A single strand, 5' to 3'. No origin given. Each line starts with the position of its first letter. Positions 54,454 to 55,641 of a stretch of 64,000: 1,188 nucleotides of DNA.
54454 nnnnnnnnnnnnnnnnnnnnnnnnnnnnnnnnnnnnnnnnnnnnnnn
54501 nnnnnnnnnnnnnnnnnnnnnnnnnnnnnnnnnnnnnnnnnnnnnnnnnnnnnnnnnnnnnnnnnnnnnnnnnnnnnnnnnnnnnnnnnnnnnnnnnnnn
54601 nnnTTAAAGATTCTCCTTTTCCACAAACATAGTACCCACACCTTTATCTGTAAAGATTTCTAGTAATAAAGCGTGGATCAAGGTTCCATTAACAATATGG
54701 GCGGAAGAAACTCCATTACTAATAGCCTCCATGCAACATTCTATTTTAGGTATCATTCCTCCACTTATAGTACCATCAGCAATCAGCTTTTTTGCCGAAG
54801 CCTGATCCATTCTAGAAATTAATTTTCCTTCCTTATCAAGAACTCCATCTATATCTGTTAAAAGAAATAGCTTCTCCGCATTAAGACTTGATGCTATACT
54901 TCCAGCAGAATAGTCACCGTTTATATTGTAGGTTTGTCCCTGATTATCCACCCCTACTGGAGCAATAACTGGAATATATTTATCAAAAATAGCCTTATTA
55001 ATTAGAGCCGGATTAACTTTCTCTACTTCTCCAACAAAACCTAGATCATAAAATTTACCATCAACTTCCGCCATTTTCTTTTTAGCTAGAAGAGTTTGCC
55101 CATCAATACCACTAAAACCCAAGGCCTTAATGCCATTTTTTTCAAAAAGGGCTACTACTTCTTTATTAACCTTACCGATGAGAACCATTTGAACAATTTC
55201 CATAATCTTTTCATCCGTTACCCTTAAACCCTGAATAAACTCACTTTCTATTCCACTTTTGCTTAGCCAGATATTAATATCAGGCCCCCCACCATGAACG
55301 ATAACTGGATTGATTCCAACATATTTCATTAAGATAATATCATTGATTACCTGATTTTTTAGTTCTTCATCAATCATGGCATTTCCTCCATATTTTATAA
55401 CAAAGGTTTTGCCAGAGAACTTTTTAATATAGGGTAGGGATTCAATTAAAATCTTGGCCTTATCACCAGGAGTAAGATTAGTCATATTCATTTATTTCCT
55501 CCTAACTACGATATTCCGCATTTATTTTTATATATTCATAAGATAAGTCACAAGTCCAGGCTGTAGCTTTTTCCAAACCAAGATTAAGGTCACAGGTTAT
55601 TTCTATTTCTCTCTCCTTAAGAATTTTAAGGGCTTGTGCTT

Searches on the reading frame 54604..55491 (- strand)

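Call 8: search_protein_families(library=pfam, proteins=[window:54604-55491:-], max_evalue=0.00001)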
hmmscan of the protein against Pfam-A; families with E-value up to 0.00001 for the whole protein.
window:54604-55491:- (295 aa): 1 family
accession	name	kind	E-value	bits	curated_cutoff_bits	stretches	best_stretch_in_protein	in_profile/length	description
PF00696.33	AA_kinase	-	4.6e-49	167.7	24.9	1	28-268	1-234/234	Amino acid kinase family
